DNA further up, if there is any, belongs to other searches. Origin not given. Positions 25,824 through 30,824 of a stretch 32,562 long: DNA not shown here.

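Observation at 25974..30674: Giant single-polypeptide fusion of a sacsin-like GHKL ATPase to an SF2 DExH helicase in a mobile island: candidate undescribed defence or genome-surveillance system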

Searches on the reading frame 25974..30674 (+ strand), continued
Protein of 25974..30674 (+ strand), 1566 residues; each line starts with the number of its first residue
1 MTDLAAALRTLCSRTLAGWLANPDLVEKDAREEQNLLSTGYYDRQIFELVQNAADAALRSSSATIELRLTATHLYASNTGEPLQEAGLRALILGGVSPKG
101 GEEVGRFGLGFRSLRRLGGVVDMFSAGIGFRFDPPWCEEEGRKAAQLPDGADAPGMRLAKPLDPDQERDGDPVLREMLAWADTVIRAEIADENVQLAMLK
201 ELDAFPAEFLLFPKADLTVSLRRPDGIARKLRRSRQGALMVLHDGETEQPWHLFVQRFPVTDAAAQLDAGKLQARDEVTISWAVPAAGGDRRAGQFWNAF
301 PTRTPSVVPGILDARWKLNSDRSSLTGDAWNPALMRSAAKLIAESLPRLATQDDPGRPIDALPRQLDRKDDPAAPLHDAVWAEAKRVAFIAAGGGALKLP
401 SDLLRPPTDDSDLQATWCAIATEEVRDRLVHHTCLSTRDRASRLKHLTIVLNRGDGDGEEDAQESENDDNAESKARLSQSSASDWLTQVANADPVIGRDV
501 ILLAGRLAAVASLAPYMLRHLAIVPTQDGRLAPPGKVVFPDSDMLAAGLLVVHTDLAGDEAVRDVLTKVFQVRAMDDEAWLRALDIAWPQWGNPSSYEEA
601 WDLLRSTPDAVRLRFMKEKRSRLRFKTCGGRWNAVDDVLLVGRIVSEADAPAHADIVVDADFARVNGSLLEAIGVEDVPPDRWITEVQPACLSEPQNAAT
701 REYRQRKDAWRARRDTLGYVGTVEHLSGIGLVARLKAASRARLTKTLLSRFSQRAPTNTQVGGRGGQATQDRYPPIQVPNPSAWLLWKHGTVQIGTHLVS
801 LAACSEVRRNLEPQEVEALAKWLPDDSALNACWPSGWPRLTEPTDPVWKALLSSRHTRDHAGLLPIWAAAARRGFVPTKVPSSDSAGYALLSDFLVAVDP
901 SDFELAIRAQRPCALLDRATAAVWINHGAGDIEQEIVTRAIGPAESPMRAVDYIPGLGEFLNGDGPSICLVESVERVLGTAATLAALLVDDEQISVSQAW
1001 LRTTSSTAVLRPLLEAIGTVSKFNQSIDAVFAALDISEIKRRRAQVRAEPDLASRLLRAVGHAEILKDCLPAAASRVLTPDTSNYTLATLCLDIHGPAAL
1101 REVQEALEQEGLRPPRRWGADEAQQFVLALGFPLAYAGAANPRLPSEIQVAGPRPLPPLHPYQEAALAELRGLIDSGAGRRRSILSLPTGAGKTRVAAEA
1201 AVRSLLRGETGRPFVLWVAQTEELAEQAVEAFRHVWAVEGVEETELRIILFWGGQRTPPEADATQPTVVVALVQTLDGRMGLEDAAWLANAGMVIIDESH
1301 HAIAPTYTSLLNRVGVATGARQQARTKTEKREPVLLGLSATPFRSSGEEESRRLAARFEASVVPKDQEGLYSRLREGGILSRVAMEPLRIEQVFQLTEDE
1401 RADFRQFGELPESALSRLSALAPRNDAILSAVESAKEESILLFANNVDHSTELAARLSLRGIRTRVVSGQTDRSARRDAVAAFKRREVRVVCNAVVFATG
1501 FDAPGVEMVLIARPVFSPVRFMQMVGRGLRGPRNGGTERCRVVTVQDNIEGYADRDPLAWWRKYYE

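Call 17: find_related_loci(query=A1, collection=genome_contigs, flank=10000)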
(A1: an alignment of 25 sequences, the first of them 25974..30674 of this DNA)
Query A1 (1566 aa) in genome_contigs; peptide patterns used: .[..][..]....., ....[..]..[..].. (x = any residue, [..] = any of these).
185 stretches matched a pattern; 169 encode a relative of the query (tblastn E <= 1e-3); the best 80 are kept; 78 distinct loci.
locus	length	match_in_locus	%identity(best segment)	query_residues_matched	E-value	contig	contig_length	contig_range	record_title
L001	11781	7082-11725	53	1-1566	0e+0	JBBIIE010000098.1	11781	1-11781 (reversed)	MAG: Geminicoccaceae bacterium isolate BQF270218_bin_130 NODE_1814_length_11781_cov_2.62871, whole genome shotgun sequen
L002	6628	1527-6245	54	4-1566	0e+0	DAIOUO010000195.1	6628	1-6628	MAG TPA_asm: Geminicoccaceae bacterium isolate CTOTU10729 NODE_1503_length_6628_cov_7.221056, whole genome shotgun seque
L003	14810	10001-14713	52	1-1566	0e+0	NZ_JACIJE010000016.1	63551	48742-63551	Neoroseomonas alkaliterrae strain DSM 25895 Ga0373337_16, whole genome shotgun sequence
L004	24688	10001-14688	51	3-1566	0e+0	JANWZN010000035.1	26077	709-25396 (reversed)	MAG: Geminicoccaceae bacterium isolate SKYG96 NODE_35_length_26077_cov_4.217538, whole genome shotgun sequence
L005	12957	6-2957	53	598-1566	0e+0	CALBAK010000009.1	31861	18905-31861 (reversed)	MAG: uncultured Alphaproteobacteria bacterium isolate R1_Bin_METABAT__196_1 genome assembly, contig: c_000001817209, who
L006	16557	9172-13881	38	3-1565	0e+0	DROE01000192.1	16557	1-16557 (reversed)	MAG TPA_asm: Devosia sp. isolate HyVt-528 HyVt-528_k145_464734, whole genome shotgun sequence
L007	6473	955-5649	37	6-1565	0e+0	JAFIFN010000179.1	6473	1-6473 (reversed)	MAG: Gammaproteobacteria bacterium isolate Super_Day8_Bin.28 NODE_3500_length_6473_cov_6.556248, whole genome shotgun se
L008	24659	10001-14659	38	16-1565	0e+0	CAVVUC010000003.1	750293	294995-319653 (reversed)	MAG: uncultured Verrucomicrobiae bacterium isolate MFD02979.bin.2.162 genome assembly, contig: contig_33164, whole genom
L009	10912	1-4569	39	41-1565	0e+0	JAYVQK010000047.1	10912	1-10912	MAG: Verrucomicrobiaceae bacterium isolate GL72_UP_concoct_303 GL72_UP_concoct_303_46, whole genome shotgun sequence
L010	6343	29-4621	37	33-1565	0e+0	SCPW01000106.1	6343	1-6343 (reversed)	MAG: Gallionella sp. isolate DP16D_bin.1 DP16D_bin.1-25200, whole genome shotgun sequence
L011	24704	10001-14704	37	4-1565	0e+0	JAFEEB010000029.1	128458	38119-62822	MAG: Proteobacteria bacterium isolate SZAS AMP-50 PROT-AMP-20__29__length-128458, whole genome shotgun sequence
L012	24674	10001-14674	36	1-1566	0e+0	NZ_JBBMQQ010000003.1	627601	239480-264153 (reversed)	Hoeflea sp. AS16 isolate_16_3, whole genome shotgun sequence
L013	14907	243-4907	36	16-1565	0e+0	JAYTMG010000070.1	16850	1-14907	MAG: Verrucomicrobiaceae bacterium isolate GFS_3520 GFS_3520_69, whole genome shotgun sequence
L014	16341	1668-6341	36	1-1566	0e+0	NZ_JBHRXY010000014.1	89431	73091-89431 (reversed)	Paracoccus angustae strain KCTC 42473 spades_K_21_77_14, whole genome shotgun sequence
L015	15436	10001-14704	37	1-1565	0e+0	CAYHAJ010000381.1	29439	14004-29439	MAG TPA_asm: uncultured Pirellulales bacterium isolate ERP119294_co2_505 genome assembly, contig: k141_3283612, whole ge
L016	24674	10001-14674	36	1-1566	0e+0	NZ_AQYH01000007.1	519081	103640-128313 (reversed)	Kaistia granuli DSM 23481 strain Ko04 G342DRAFT_scaffold00003.3_C, whole genome shotgun sequence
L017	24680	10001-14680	35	2-1566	0e+0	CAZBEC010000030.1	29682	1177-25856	MAG TPA_asm: uncultured Thalassospiraceae bacterium isolate SRP167671_co2_97 genome assembly, contig: NODE_2059_length_2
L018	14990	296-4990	36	4-1566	0e+0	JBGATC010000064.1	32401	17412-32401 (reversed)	MAG: Planctomycetaceae bacterium isolate MAG_MBR_H10.31 MBRH10-31_opera_contig_5202, whole genome shotgun sequence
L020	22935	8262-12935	36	1-1566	0e+0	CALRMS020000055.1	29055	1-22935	MAG: Rhodobacter maris isolate JJ-KO21-114-1-m1-bin283 genome assembly, contig: JJ-KO21-114-C162, whole genome shotgun s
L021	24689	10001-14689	36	12-1566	0e+0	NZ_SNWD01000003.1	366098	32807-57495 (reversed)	Stakelama pacifica strain DSM 25059 Ga0310488_103, whole genome shotgun sequence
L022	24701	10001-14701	38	1-1566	0e+0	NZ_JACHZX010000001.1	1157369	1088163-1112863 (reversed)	Sphingomonas sp. BK345 Ga0365278_01, whole genome shotgun sequence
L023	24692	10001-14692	38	6-1565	0e+0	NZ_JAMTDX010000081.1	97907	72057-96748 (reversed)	MAG: Accumulibacter sp. isolate SCELSE-10 NODE_459_length_97907_cov_39.488513, whole genome shotgun sequence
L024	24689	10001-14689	36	12-1566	0e+0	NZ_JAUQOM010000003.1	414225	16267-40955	Sphingobium cyanobacteriorum strain HBC34 contig3, whole genome shotgun sequence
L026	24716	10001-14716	36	2-1566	0e+0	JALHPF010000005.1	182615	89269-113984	MAG: Rubrivivax sp. isolate bin.222 c_000000000507, whole genome shotgun sequence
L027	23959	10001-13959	49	1-1566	0e+0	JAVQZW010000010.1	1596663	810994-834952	MAG: Acetobacteraceae bacterium isolate SKYGB_n_bin13 contig_902, whole genome shotgun sequence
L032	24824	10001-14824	35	3-1566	0e+0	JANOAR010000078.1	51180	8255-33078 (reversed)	MAG: Verrucomicrobiota bacterium isolate VAR_18_metabat_292_sub VAR_18_k141_910210, whole genome shotgun sequence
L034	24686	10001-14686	36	12-1566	0e+0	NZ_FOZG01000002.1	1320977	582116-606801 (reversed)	Sphingomonas jatrophae strain S5-249, whole genome shotgun sequence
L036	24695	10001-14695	36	4-1566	0e+0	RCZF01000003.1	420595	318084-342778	Sphingomonas koreensis strain S11.1Y scaffold3.1, whole genome shotgun sequence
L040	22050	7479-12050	37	33-1566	0e+0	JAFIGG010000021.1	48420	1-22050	MAG: Opitutales bacterium isolate Super_Day4_Bin.8 NODE_335_length_48420_cov_19.597457, whole genome shotgun sequence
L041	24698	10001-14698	37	2-1566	0e+0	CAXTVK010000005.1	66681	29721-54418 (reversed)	MAG TPA_asm: uncultured Sphingomonadaceae bacterium isolate private_T1888_metawrap_bin.9 genome assembly, contig: privat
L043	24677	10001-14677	36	1-1566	0e+0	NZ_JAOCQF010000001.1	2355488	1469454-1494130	Albidovulum sediminis strain FT324 NODE_1_length_2355488_cov_184.424085, whole genome shotgun sequence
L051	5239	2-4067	69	1035-1566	0e+0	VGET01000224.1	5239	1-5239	MAG: Alphaproteobacteria bacterium isolate K_Offshore_80m_m2_187 K_Offshore_80m_m2_187_Ga0194132_10027800, whole genome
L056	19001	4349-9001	35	4-1566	0e+0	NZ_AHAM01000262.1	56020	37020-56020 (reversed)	Mesorhizobium alhagi CCNWXJ12-2 contig281, whole genome shotgun sequence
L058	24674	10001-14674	36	1-1566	0e+0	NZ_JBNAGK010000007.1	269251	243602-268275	Tropicibacter sp. S64 Scaffold7, whole genome shotgun sequence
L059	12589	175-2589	39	771-1566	7e-146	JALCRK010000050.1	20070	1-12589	MAG: Sphingobium sp. isolate UW_MP_SPHING1_2 Ga0455772_0000934, whole genome shotgun sequence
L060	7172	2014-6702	41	12-1566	1e-143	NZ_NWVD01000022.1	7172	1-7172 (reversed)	Sphingomonas ginsenosidimutans strain KACC 14949 contig22, whole genome shotgun sequence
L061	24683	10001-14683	36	12-1566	0e+0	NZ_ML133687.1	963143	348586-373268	Rhizobium vallis strain CCBAU 65647 Scaffold2, whole genome shotgun sequence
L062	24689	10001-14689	37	12-1566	0e+0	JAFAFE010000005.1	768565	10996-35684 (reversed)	MAG: Proteobacteria bacterium isolate OH_SBlB_161 k127_1423643, whole genome shotgun sequence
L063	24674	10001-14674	36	1-1566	0e+0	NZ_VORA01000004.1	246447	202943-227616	Roseibium aestuarii strain SYSU M00256-3 NODE_4_length_246447_cov_167.984_ID_1462, whole genome shotgun sequence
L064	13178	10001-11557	49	1043-1566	1e-141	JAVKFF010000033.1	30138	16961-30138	MAG: Azospirillaceae bacterium isolate G2-EDA-09 k141_46434, whole genome shotgun sequence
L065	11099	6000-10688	37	12-1566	0e+0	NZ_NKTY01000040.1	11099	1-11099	Komagataeibacter saccharivorans strain LMG 1582 NODE_40_length_11099_cov_121.274_ID_45139, whole genome shotgun sequence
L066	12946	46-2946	34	606-1566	1e-140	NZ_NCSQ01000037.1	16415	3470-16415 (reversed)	Aquidulcibacter paucihalophilus strain TH1-2 scaffold53, whole genome shotgun sequence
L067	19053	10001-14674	36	1-1566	0e+0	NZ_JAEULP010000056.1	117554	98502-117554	MAG: Tabrizicola sp. isolate new MAG-124 k141_3743258, whole genome shotgun sequence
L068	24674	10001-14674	37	1-1566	0e+0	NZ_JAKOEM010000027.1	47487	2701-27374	Ruegeria alba strain 1NDH52C NODE_27_length_47487_cov_160.477009, whole genome shotgun sequence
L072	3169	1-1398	48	1095-1566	2e-138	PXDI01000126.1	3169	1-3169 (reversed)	MAG: PVC group bacterium isolate T3Sed10_329R1 T3-Sed10-C95348, whole genome shotgun sequence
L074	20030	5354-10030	36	15-1566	0e+0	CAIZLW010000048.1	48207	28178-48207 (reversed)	MAG: uncultured beta proteobacterium isolate Loc090519-7m_bin-0592 genome assembly, contig: bin-0592:048/246, whole geno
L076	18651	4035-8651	36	25-1566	0e+0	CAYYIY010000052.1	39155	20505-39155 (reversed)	MAG TPA_asm: uncultured bacterium isolate binchicken_co135_188 genome assembly, contig: NODE_2039_length_39155_cov_4.034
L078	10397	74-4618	31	48-1566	0e+0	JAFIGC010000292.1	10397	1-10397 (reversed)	MAG: Verrucomicrobia bacterium isolate BM_Day0_Bin.15 NODE_920_length_10397_cov_10.351189, whole genome shotgun sequence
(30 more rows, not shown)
